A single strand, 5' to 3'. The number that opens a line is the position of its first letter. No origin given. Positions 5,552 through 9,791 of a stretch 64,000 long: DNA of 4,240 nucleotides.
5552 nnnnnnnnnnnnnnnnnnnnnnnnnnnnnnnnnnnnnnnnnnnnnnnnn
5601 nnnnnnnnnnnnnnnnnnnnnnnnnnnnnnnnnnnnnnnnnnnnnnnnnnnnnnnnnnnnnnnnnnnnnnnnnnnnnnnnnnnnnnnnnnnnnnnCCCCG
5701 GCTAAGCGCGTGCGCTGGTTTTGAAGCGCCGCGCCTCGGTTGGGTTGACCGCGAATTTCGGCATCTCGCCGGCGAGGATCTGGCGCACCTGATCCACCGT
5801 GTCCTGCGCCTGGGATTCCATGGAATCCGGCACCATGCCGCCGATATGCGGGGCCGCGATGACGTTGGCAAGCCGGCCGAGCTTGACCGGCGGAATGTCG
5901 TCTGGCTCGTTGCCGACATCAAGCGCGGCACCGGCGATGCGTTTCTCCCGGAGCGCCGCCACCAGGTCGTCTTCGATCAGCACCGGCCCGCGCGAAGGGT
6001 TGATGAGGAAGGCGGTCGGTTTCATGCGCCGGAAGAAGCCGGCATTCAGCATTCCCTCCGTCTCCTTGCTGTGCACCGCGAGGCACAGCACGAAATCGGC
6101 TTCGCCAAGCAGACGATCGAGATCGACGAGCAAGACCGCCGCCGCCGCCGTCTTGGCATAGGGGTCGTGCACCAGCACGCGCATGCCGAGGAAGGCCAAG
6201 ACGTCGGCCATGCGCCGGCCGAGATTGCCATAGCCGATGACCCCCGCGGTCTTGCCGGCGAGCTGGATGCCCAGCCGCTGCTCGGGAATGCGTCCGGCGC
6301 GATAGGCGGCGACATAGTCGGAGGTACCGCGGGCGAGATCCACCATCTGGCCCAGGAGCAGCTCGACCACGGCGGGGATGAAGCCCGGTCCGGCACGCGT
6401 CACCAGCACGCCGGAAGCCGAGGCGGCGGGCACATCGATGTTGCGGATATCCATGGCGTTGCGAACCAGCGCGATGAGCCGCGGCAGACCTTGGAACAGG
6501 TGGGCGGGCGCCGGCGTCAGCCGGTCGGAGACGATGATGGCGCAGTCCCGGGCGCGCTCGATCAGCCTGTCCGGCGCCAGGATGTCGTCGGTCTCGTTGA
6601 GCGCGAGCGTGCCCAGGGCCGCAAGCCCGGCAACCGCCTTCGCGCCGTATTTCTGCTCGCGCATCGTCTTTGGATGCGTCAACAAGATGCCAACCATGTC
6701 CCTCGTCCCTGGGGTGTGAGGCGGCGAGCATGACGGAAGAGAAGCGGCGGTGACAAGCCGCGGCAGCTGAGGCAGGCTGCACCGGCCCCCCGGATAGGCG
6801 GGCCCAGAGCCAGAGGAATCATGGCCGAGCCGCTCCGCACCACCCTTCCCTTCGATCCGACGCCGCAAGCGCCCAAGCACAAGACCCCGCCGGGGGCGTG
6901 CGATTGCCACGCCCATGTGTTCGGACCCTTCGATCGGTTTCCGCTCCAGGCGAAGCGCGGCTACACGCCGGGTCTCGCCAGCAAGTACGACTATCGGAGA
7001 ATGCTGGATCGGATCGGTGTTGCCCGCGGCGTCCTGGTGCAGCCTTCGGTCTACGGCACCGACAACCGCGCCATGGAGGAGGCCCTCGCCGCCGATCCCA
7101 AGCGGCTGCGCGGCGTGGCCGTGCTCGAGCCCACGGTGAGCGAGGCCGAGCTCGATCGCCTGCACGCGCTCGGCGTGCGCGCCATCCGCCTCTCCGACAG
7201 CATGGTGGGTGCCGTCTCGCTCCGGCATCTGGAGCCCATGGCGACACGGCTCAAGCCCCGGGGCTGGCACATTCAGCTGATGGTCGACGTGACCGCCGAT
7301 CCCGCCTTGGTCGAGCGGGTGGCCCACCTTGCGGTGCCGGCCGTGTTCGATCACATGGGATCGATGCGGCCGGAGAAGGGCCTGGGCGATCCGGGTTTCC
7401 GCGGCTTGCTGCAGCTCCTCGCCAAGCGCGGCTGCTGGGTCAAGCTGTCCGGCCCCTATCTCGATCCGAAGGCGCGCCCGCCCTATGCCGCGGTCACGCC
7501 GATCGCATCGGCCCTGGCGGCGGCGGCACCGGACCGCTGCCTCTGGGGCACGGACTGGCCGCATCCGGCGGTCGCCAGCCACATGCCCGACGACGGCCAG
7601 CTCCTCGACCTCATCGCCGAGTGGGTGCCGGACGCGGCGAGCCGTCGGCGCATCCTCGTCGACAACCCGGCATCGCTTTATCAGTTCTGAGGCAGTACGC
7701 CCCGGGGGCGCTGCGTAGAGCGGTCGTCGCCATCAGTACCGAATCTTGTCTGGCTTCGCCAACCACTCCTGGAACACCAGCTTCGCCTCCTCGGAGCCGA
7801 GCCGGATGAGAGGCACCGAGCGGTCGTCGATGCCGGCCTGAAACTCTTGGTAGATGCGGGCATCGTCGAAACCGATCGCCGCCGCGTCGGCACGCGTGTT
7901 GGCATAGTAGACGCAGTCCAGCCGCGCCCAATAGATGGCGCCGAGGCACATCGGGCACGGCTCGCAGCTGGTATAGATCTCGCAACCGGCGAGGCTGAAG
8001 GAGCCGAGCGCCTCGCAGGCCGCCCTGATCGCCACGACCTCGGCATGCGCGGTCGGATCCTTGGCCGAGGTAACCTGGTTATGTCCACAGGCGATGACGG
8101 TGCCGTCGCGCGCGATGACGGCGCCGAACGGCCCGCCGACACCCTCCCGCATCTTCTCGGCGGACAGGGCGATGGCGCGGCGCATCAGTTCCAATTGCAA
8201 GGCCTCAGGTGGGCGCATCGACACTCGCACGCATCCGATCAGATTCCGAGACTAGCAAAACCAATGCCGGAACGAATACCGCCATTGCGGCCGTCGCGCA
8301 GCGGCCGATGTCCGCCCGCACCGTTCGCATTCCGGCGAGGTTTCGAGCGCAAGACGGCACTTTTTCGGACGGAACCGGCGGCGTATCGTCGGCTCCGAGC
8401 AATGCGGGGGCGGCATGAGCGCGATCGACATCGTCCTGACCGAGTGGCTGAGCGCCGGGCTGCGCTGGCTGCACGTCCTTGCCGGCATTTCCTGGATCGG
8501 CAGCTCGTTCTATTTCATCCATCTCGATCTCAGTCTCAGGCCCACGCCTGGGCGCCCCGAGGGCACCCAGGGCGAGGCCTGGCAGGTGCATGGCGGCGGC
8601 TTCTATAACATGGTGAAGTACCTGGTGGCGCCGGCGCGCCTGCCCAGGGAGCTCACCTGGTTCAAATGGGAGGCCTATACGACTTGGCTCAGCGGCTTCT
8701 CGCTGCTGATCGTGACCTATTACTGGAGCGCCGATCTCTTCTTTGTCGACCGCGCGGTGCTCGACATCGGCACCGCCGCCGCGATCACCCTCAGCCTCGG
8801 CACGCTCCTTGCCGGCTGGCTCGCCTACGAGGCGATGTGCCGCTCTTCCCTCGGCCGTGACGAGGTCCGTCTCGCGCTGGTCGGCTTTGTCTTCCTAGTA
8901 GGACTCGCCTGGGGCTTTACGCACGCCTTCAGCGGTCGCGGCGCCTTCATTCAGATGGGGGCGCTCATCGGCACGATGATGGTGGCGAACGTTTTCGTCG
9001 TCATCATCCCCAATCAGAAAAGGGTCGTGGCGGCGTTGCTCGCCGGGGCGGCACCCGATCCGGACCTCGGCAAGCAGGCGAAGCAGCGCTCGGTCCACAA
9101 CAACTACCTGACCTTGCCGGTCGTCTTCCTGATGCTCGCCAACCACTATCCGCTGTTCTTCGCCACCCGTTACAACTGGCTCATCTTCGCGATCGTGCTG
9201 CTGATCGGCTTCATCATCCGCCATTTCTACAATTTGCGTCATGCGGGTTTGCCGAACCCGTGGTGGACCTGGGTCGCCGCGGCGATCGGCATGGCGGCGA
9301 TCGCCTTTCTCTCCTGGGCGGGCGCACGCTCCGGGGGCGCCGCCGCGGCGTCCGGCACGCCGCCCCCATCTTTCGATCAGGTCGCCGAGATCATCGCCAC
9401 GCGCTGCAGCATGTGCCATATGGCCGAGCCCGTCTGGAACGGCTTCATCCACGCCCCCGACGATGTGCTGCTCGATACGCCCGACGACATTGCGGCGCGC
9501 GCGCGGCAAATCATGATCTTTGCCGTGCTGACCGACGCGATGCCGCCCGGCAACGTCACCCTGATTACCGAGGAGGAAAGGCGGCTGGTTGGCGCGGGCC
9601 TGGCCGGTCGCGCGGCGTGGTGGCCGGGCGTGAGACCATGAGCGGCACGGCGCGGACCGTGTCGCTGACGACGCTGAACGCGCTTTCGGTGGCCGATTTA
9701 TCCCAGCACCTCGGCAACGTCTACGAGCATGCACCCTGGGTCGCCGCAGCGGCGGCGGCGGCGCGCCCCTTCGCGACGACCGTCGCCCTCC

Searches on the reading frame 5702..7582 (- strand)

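Call 63: search_protein_families(library=pfam, proteins=[window:5702-7582:-], max_evalue=0.00001)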
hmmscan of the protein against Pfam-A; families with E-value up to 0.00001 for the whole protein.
window:5702-7582:- (626 aa): 2 families
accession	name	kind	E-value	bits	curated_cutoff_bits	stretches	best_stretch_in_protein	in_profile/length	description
PF02826.25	2-Hacid_dh_C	-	9.9e-44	149.3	25.1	1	411-581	2-178/178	D-isomer specific 2-hydroxyacid dehydrogenase, NAD binding domain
PF00389.36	2-Hacid_dh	-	1.1e-07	32.1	24.6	1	336-613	29-134/134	D-isomer specific 2-hydroxyacid dehydrogenase, catalytic domain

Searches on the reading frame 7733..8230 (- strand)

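Call 63: search_protein_families(library=pfam, proteins=[window:7733-8230:-], max_evalue=0.00001)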
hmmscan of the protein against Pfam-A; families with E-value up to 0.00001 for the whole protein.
window:7733-8230:- (165 aa): 2 families
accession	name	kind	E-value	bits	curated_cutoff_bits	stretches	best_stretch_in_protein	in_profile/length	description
PF00383.29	dCMP_cyt_deam_1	-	3.5e-24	85.1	25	1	14-110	6-101/102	Cytidine and deoxycytidylate deaminase zinc-binding region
PF14437.12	MafB19-deam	-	1.6e-19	70.7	27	1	15-120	6-110/142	MafB19-like deaminase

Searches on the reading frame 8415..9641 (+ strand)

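Call 63: search_protein_families(library=pfam, proteins=[window:8415-9641:+], max_evalue=0.00001)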
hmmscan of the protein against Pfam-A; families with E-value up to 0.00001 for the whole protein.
window:8415-9641:+ (408 aa): 1 family
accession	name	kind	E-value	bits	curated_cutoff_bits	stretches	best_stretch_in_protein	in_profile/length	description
PF06181.16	Urate_ox_N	-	1e-129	432.7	26.9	1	8-299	3-294/295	Urate oxidase N-terminal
